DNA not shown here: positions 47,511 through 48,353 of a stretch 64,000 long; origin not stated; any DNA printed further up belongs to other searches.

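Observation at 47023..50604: Six-gene ORFan operon led by a PPP phosphatase, with a ParB/Srx-like DGHHR protein and a 68-aa micro-ORF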

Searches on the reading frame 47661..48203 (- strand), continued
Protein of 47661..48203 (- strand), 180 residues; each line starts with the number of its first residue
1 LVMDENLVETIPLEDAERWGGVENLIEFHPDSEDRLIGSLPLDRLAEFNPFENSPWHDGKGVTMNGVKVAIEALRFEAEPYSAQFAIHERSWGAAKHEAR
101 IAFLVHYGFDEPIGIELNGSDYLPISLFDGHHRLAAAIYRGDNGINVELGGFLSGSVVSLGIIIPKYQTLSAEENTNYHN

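Call 60: search_protein_families(library=pfam, proteins=[L011:7692-9944:+, L011:10444-11025:+, L013:8051-9322:+, L013:9432-9959:+, L018:1928-4825:+, L019:10716-13754:+, L020:5137-5964:+, L020:6762-7628:+, L012:9554-9979:+, L014:8085-9185:+], max_evalue=0.001)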
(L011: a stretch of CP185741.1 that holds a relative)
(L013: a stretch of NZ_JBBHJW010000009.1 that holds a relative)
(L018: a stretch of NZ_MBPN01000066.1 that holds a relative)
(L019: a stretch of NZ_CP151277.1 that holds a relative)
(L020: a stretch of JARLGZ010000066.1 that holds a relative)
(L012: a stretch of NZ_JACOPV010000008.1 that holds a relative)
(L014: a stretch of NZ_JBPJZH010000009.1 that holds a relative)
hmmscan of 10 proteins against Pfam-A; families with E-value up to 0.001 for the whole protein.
L011:7692-9944:+ (750 aa): 10 families
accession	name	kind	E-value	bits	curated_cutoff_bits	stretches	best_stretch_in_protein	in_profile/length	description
PF13604.12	AAA_30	-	1.2e-41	143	27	1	336-517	2-173/191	AAA domain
PF13245.12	AAA_19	-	6.4e-36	123.9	25.1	1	340-474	1-133/134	AAA domain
PF14490.11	HHH_RecD2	-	1.1e-24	86.6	27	1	151-239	4-92/92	ATP-dependent RecD2 DNA helicase HHH domain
PF18335.7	SH3_13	-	2.9e-15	56.2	41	1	579-645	1-65/65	ATP-dependent RecD-like DNA helicase SH3 domain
PF13538.12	UvrD_C_2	-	1.1e-14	54.5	27.4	1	662-709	1-51/52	UvrD-like helicase C-terminal domain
PF13086.12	AAA_11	-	6e-09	36.5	27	1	338-395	4-65/257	AAA domain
PF01443.25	Viral_helicase1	-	5.1e-08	33.5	21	0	606-704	125-221/228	Viral superfamily 1 RNA helicase core domain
PF14520.12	HHH_5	-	5.4e-08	33.6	27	1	98-147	7-56/57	Helix-hairpin-helix domain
PF02562.22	PhoH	-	7.7e-05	22.7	27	0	430-471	118-159/205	PhoH-like protein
PF00580.27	UvrD-helicase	-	0.00035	20.8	23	0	337-401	2-64/271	UvrD/REP helicase N-terminal domain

L011:10444-11025:+ (193 aa): 2 families
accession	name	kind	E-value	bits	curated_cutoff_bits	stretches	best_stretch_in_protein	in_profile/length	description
PF05951.18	Peptidase_M15_2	-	1e-30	107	27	1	45-191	5-153/153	Bacterial protein of unknown function (DUF882)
PF08291.16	Peptidase_M15_3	-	8.5e-15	55.3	23.2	1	113-184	40-108/108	Peptidase M15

L013:8051-9322:+ (423 aa): 3 families
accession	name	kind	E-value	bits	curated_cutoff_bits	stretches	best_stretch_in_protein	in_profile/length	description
PF07282.18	Cas12f1-like_TNB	-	2e-11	44.3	26.3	1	341-404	4-59/60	Cas12f1-like, TNB domain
PF01385.25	OrfB_IS605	-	2.3e-08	34.7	30.5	1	197-310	10-118/120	Probable transposase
PF12323.14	HTH_OrfB_IS605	-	0.00061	19.7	21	0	1-48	1-47/47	Helix-turn-helix domain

L013:9432-9959:+ (175 aa): 0 families

L018:1928-4825:+ (965 aa): 4 families
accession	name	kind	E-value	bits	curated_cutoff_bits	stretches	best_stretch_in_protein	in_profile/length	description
PF13304.12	AAA_21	-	1.2e-10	42.4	27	1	785-909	220-303/304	AAA domain, putative AbiEii toxin, Type IV TA system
PF02463.25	SMC_N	-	9e-09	35.5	40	1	305-919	4-211/220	RecF/RecN/SMC N terminal domain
PF13476.12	AAA_23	-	0.00029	22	27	0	307-542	3-174/201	AAA domain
PF13175.12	AAA_15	-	0.00061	19.9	32.1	0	303-368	3-55/374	AAA ATPase domain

L019:10716-13754:+ (1012 aa): 0 families

L020:5137-5964:+ (275 aa): 0 families

L020:6762-7628:+ (288 aa): 3 families
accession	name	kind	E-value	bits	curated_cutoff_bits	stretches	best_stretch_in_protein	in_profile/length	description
PF00535.33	Glycos_transf_2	-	1.6e-35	122.9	23.3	1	27-196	1-166/168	Glycosyl transferase family 2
PF13641.12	Glyco_tranf_2_3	-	2.1e-07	31.6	27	1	25-119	2-96/230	Glycosyltransferase like family 2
PF10111.15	Glyco_tranf_2_2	-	2.1e-06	27.9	27.3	1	27-132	1-104/276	Glycosyltransferase like family 2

L012:9554-9979:+ (141 aa): 0 families

L014:8085-9185:+ (366 aa): 0 families

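Call 61: search_protein_families(library=pfam, alignment_id=A7, max_evalue=1)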
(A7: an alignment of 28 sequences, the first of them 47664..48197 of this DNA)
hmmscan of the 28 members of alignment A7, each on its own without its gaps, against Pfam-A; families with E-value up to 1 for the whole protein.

A. member 1, window:47664-48197:- (178 aa): 0 families

B. families by the number of members that match (of 28 scanned): 3 families
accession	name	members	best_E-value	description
PF23993.1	DUF7311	1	0.082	Domain of unknown function (DUF7311)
PF06245.16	DUF1015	1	0.14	Protein of unknown function (DUF1015)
PF21175.2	RecR_C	1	0.49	RecR, C-terminal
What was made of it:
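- On ParB/Srx superfamily (DGHHR protein): No Pfam family at E<=1 for any of 28 members (call 61).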

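Call 77: search_protein_families(library=padloc, proteins=[window:47661-48197:-], max_evalue=0.01)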
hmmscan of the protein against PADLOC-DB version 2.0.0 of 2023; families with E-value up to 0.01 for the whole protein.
window:47661-48197:- (178 aa): 0 families

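Call 78: search_protein_families(library=ncbifam, proteins=[window:47661-48197:-], max_evalue=0.01)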
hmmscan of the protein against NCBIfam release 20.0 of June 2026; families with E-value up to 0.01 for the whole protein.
window:47661-48197:- (178 aa): 0 families

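Call 82: search_solved_structures(query=A7, max_evalue=10, show_alignments=4)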
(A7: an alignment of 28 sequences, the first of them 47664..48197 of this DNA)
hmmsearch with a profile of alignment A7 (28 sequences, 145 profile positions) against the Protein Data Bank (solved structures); distinct sequences matched with E-value up to 10: 0.
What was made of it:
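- Closest known: Solo / orphan ParB-CTPase-fold. Different: No member reaches any Pfam model even at E<=1, and none reaches a PDB sequence (calls 61, 82).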

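Call 83: fold_search(model_id=the predicted structure, library=pdb)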
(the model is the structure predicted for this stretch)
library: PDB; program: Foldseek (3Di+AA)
matches with E <= 10: 131; with E <= 0.001: 0
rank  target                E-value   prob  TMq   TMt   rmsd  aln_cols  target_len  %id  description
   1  1xw4                  3.7e-02  0.69  0.25  0.37   9.3       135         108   16  Crystal Structure of Human Sulfiredoxin (Srx) in Complex with ADP (released 2005-05-24)
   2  6ky4                  6.0e-02  0.90  0.28  0.48   5.3       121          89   16  Crystal structure of Sulfiredoxin from Arabidopsis thaliana (released 2019-10-16)
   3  3cyi                  6.4e-02  0.60  0.25  0.37   9.3       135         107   16  Crystal Structure of Human Sulfiredoxin (Srx) in Complex with ATP:Mg2+ (released 2008-07-01)
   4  7lj1_a                7.2e-02  0.60  0.25  0.38   9.6       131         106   16  Human Prx1-Srx Decameric Complex (released 2021-07-14)
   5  7lj1_g                8.2e-02  0.66  0.26  0.41   9.1       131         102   16  Human Prx1-Srx Decameric Complex (released 2021-07-14)
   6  7lj1_b                8.2e-02  0.66  0.27  0.41   9.3       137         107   15  Human Prx1-Srx Decameric Complex (released 2021-07-14)
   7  7lj1_i                8.2e-02  0.63  0.26  0.40   9.1       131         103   16  Human Prx1-Srx Decameric Complex (released 2021-07-14)
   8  7bnr_A                9.2e-02  0.82  0.29  0.27   7.0       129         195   11  Crystal structure of a ParB Q52A mutant from Myxococcus xanthus bound to CTPyS (released 2021-09-08)
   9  2rii_X                9.2e-02  0.63  0.28  0.42   9.2       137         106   15  Crystal Structure of Human Peroxiredoxin I in complex with Sulfiredoxin (released 2008-01-08)
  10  1xw3                  9.2e-02  0.51  0.25  0.36   9.3       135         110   16  Crystal Structure of Human Sulfiredoxin (Srx) (released 2005-05-24)
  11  7lj1_d                9.8e-02  0.54  0.25  0.37   9.6       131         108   16  Human Prx1-Srx Decameric Complex (released 2021-07-14)
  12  6ryk_B                1.1e-01  0.54  0.25  0.32  10.0       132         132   14  Crystal structure of the ParB-like protein PadC (released 2020-01-22)
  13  7lj1_n                1.2e-01  0.77  0.23  0.40   7.4        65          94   28  Human Prx1-Srx Decameric Complex (released 2021-07-14)
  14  3hy2_X                1.3e-01  0.51  0.25  0.40   9.1       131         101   16  Crystal Structure of Sulfiredoxin in Complex with Peroxiredoxin I and ATP:Mg2+ (released 2009-10-06)
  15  7ol9_B                1.4e-01  0.66  0.28  0.25   7.7       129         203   12  Crystal structure of C-terminally truncated Bacillus subtilis nucleoid occlusion protein (Noc) complexed to the Noc-bi (released 2022-03-09)
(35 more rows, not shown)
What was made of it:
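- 47661..48197 (-): DGHHR protein (178 aa from ATG 48197): a stand-alone ParB/Srx-fold domain (~residues 50-160) with a lineage-specific N-terminal extension. It belongs to a family that no Pfam model matched. The Foldseek top 39 are all ParB/Srx, E>=0.037 (call 83).
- On ParB/Srx superfamily (DGHHR protein): The Foldseek top 39 are all ParB/Srx, E 0.037-1.8 (call 83).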

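Call 89: search_dna_similar(query=window:47664-48197:-, collection=plasmids, mode=protein, max_evalue=0.01, max_rows=25)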
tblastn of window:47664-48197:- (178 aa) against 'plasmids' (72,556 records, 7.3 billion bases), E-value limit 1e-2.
Records with a match: 119; places in all: 119; records where one place covers at least 80% of the query: 0.
Best place of each record, by identity: <60% 119.
By first word of the organism name: Pseudomonas 113; Variovorax 4; Bosea 1; Stutzerimonas 1.
By predicted mobility (MOB-suite, as given by PLSDB): non-mobilizable 99; conjugative 20.
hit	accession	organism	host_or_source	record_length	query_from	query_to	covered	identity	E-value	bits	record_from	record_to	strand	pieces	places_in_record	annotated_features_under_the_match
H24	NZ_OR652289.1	Pseudomonas aeruginosa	-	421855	5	143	78%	29.7%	1e-3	46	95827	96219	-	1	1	hypothetical protein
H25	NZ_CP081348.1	Pseudomonas aeruginosa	Homo sapiens,cell culture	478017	5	143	78%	29.7%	1e-3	46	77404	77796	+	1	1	hypothetical protein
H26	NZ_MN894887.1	Pseudomonas aeruginosa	-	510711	5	143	78%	29.7%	1e-3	46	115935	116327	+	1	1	hypothetical protein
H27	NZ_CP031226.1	Pseudomonas amygdali pv. lachrymans str. M301315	-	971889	37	144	61%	37.5%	9e-7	55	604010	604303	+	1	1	hypothetical protein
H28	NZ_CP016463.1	Bosea sp. RAC05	Microbial isolate,Algal phycosphere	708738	38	144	60%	37.6%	8e-6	52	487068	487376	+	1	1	hypothetical protein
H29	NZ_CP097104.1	Pseudomonas sp. NY11382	Homo sapiens,Airway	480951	37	144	61%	37.1%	2e-6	54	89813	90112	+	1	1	hypothetical protein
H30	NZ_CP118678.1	Pseudomonas juntendi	chicken,feces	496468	37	144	61%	37.1%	2e-6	54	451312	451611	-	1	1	hypothetical protein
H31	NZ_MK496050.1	Pseudomonas sp.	-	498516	37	144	61%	37.1%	2e-6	54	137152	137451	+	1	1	hypothetical protein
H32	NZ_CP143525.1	Pseudomonas putida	culture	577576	37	144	61%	37.1%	2e-6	54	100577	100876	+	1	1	hypothetical protein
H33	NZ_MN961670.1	Pseudomonas putida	Homo sapiens,urine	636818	37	144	61%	37.1%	2e-6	54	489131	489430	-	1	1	hypothetical protein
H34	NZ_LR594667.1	Variovorax sp. SRS16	linuron-contaminated soil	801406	30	143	64%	34.7%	1e-9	63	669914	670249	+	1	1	hypothetical protein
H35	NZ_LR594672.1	Variovorax sp. PBL-E5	linuron-contaminated soil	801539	30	143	64%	34.7%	1e-9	63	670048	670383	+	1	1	hypothetical protein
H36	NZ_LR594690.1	Variovorax sp. WDL1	linuron-contaminated soil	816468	30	143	64%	34.7%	1e-9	63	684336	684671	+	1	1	hypothetical protein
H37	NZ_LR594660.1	Variovorax sp. PBL-H6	linuron-contaminated soil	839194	30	143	64%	34.7%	1e-9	63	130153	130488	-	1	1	hypothetical protein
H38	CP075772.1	Pseudomonas aeruginosa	Homo sapiens,Cell culture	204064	33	144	63%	33.9%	7e-7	55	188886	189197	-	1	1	hypothetical protein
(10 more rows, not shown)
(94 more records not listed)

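Call 91: get_annotated_region(hit=H29, flank=6000)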
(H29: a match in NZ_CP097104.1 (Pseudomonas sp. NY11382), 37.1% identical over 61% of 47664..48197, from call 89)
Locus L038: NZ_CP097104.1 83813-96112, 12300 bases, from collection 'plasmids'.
description: Pseudomonas sp. NY11382 plasmid pNY11382-IMP, complete sequence
organism: Pseudomonas sp. NY11382 (NCBI taxid 2939495)
taxonomy: Bacteria; Pseudomonadota; Gammaproteobacteria; Pseudomonadales; Pseudomonadaceae; Pseudomonas; Pseudomonas sp. NY11382
host: -; source: Homo sapiens,Airway; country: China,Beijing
typing (MOB-suite, as given by PLSDB): non-mobilizable; mating-pair formation MPF_T
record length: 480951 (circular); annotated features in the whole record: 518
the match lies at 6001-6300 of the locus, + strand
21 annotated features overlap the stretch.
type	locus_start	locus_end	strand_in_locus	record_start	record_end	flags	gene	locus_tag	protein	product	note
CDS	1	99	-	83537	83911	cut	-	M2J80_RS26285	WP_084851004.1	hypothetical protein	-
CDS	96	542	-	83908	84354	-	-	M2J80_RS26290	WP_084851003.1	hypothetical protein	-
CDS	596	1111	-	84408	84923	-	-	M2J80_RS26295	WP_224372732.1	hypothetical protein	-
CDS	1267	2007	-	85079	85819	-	-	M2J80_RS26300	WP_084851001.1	hypothetical protein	-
CDS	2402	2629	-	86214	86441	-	-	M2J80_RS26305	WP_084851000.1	hypothetical protein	-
CDS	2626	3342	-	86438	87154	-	-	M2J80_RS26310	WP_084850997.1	hypothetical protein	-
CDS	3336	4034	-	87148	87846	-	-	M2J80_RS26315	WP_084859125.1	hypothetical protein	-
CDS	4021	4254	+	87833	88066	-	-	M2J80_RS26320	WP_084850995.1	hypothetical protein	-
CDS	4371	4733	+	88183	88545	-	-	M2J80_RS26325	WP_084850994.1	hypothetical protein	-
CDS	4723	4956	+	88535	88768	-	-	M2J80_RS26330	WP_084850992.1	hypothetical protein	-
CDS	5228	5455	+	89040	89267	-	-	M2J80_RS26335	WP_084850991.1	hypothetical protein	-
CDS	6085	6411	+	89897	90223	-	-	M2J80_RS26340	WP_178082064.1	hypothetical protein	-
CDS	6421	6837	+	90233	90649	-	-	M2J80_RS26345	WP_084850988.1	hypothetical protein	-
CDS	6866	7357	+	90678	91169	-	-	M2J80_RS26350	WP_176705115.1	hypothetical protein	-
CDS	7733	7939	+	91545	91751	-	-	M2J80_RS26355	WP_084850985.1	hypothetical protein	-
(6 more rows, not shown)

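Call 92: get_annotated_region(hit=H28, flank=6000)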
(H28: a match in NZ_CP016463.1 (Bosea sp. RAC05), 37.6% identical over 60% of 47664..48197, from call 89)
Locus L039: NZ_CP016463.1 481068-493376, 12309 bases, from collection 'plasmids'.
description: Bosea sp. RAC05 plasmid pBSY19_1, complete sequence
organism: Bosea sp. RAC05 (NCBI taxid 1842539)
taxonomy: Bacteria; Pseudomonadota; Alphaproteobacteria; Hyphomicrobiales; Boseaceae; Bosea; Bosea sp. RAC05
host: -; source: Microbial isolate,Algal phycosphere; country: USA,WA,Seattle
typing (MOB-suite, as given by PLSDB): non-mobilizable
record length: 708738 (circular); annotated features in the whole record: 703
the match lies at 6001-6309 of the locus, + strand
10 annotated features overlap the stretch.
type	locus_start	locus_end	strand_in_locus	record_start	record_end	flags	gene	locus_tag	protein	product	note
CDS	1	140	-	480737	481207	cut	-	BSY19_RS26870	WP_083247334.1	hypothetical protein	-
CDS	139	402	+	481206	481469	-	-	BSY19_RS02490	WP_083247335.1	hypothetical protein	-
CDS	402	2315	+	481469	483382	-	-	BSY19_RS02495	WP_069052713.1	AAA family ATPase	-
CDS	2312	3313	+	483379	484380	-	-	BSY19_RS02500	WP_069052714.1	metallophosphoesterase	-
CDS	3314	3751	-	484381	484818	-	-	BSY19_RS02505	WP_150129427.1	hypothetical protein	-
CDS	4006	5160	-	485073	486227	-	-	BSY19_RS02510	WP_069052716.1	hypothetical protein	-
CDS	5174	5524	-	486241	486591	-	-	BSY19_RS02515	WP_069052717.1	helix-turn-helix transcriptional regulator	-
CDS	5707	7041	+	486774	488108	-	-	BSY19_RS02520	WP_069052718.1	hypothetical protein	-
CDS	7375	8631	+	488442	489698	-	-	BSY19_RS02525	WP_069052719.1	hypothetical protein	-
CDS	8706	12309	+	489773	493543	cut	-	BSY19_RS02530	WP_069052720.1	strawberry notch C-terminal domain-containing protein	-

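Call 93: get_annotated_region(hit=H34, flank=6000)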
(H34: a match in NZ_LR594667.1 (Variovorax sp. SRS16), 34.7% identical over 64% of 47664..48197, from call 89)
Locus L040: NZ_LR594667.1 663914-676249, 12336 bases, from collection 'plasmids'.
description: Variovorax sp. SRS16 plasmid 2
organism: Variovorax sp. SRS16 (NCBI taxid 282217)
taxonomy: Bacteria; Pseudomonadota; Betaproteobacteria; Burkholderiales; Comamonadaceae; Variovorax; Variovorax sp. SRS16
host: -; source: linuron-contaminated soil; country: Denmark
typing (MOB-suite, as given by PLSDB): non-mobilizable
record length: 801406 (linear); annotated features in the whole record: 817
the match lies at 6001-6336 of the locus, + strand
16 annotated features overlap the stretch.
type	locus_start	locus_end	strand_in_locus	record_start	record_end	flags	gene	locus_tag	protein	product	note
CDS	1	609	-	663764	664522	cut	-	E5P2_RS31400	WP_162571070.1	hypothetical protein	-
CDS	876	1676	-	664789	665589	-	-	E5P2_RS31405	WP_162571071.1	vWA domain-containing protein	-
CDS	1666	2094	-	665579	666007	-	-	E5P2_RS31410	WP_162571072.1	hypothetical protein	-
CDS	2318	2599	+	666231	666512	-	-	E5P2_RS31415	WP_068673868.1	hypothetical protein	-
CDS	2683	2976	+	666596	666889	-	-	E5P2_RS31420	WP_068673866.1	hypothetical protein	-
CDS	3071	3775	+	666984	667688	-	-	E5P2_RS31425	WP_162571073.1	hypothetical protein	-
CDS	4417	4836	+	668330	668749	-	-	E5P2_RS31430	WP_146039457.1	hypothetical protein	-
CDS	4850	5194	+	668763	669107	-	-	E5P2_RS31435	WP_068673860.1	hypothetical protein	-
CDS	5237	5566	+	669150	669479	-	-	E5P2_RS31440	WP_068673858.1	hypothetical protein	-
CDS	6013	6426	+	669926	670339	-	-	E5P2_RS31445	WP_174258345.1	hypothetical protein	-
CDS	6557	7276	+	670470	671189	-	-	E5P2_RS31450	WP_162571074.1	SIMPL domain-containing protein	-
CDS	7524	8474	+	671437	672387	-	-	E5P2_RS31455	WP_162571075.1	hypothetical protein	-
CDS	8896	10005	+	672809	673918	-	-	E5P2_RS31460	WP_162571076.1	WGR domain-containing protein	-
CDS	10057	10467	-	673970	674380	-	-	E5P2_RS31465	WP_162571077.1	hypothetical protein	-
CDS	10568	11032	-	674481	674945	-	-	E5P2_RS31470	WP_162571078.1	GatB/YqeY domain-containing protein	-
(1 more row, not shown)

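Call 114: find_related_loci(query=A2, collection=viral_contigs, flank=6000)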
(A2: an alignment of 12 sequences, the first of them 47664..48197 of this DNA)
Query A2 (178 aa) in viral_contigs; peptide patterns used: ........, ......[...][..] (x = any residue, [..] = any of these).
22 stretches matched a pattern; 9 encode a relative of the query (tblastn E <= 1e-3); 9 distinct loci.
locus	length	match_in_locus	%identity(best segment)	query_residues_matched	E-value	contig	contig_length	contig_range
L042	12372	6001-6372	34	38-160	3e-15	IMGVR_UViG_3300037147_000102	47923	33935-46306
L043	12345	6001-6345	33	47-151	9e-10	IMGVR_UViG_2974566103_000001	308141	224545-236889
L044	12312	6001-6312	33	47-148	6e-9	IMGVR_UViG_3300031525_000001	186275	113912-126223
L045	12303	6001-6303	32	47-145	1e-8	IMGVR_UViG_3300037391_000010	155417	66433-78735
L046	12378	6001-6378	32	47-163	1e-8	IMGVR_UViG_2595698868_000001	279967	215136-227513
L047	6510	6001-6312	32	47-148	1e-8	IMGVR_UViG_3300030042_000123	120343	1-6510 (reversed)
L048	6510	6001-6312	32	47-148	1e-8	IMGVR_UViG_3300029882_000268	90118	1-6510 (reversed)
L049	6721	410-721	32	47-148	1e-8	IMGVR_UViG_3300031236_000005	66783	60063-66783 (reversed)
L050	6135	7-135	49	98-145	4e-6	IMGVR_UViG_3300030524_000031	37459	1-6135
